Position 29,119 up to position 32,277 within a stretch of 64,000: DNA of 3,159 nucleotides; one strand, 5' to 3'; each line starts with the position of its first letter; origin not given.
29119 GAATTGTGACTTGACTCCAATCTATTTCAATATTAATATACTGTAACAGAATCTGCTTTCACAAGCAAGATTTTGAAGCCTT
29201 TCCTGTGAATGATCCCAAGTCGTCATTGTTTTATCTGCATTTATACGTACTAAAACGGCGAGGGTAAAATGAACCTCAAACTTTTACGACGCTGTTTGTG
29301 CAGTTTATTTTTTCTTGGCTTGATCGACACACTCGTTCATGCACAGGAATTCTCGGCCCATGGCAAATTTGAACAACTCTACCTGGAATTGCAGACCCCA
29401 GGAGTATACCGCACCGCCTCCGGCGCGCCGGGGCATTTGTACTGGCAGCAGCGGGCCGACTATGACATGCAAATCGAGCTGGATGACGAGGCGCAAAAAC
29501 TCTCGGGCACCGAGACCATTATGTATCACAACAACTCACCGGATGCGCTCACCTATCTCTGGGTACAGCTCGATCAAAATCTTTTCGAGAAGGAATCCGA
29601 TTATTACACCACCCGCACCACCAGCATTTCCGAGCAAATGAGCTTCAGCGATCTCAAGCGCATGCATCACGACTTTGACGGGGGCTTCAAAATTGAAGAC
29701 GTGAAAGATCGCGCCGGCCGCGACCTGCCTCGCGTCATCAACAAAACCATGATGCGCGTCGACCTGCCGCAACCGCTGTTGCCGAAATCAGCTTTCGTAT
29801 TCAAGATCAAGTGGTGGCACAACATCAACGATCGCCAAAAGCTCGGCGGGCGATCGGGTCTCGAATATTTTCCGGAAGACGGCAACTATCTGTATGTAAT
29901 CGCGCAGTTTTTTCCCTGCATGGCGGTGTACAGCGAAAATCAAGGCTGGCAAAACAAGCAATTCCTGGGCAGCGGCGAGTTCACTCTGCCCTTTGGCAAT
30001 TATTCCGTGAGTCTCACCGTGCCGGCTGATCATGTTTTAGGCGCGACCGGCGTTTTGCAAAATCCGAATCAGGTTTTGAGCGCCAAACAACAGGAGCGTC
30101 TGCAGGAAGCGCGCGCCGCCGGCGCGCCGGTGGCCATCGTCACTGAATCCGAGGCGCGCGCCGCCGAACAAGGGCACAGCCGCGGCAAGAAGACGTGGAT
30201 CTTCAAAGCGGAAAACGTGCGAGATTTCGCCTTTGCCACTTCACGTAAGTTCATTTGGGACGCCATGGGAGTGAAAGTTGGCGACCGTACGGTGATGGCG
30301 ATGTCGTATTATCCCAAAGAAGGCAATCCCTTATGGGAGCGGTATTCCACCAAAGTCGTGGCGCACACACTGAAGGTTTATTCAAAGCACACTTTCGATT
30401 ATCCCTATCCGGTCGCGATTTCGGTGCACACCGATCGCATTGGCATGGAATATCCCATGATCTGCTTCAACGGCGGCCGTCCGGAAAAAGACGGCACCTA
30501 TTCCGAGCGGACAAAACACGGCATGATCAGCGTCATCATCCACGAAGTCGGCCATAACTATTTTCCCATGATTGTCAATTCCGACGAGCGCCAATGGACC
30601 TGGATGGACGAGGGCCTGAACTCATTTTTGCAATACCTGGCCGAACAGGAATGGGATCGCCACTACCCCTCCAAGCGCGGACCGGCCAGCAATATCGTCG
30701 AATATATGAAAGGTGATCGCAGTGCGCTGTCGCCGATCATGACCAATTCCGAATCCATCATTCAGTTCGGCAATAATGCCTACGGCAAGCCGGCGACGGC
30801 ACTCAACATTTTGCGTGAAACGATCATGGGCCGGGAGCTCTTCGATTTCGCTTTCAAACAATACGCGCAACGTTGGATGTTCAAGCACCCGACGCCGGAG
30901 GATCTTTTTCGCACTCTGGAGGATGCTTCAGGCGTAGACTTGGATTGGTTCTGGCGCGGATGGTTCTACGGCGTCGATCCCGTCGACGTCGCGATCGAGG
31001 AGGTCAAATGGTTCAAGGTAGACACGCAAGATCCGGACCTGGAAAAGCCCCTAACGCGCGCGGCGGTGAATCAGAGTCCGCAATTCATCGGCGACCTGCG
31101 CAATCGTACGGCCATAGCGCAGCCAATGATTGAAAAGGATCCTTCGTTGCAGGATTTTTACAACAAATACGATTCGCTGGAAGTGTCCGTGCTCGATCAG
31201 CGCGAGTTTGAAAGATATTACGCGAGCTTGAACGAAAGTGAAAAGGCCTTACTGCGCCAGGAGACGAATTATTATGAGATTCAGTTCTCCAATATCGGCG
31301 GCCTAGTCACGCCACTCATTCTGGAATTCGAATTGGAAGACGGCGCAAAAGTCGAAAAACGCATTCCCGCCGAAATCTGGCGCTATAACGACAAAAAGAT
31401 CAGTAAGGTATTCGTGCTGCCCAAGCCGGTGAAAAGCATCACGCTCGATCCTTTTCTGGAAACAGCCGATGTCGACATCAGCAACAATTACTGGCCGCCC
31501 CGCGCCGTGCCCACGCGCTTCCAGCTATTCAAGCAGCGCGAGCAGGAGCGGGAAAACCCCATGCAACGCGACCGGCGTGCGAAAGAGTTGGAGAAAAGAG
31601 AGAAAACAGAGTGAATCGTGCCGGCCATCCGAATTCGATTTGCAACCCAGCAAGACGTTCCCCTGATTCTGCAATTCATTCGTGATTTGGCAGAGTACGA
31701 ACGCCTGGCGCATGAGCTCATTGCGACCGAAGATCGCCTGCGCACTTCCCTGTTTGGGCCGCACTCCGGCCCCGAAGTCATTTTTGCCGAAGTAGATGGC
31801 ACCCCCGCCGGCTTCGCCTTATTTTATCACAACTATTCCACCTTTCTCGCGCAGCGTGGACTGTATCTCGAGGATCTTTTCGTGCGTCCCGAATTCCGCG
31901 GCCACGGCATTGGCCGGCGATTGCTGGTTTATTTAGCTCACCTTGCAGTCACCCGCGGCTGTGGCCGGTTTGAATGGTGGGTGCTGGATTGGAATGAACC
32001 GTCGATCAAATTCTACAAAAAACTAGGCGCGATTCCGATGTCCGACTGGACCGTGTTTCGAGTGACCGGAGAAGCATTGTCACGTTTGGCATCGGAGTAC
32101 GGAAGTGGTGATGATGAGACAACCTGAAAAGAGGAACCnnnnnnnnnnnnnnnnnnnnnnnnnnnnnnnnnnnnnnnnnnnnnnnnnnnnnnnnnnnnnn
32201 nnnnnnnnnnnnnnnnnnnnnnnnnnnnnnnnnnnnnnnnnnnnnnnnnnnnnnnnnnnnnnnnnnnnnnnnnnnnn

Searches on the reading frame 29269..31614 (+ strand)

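Call 7: search_protein_families(library=pfam, proteins=[window:29269-31614:+], max_evalue=0.001)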
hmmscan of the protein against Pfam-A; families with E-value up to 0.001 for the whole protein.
window:29269-31614:+ (781 aa): 1 family
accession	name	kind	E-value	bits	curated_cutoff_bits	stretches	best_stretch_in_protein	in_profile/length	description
PF01433.26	Peptidase_M1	-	2.7e-14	53.7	27.7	1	392-565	38-218/218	Peptidase family M1 domain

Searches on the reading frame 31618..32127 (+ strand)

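Call 7: search_protein_families(library=pfam, proteins=[window:31618-32127:+], max_evalue=0.001)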
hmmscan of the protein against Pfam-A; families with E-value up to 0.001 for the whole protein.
window:31618-32127:+ (169 aa): 4 families
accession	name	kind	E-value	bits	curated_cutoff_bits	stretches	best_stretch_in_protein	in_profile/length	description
PF00583.31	Acetyltransf_1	-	2.5e-22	79.7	20.7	1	39-137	22-115/116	Acetyltransferase (GNAT) family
PF13508.13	Acetyltransf_7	-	1.1e-13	51.8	27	1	54-137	5-81/84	Acetyltransferase (GNAT) domain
PF08445.16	FR47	-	9.1e-08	32.4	22.1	1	79-138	19-77/86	FR47-like protein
PF13673.13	Acetyltransf_10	-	6.2e-07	29.9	23.6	1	51-137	30-106/128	Acetyltransferase (GNAT) domain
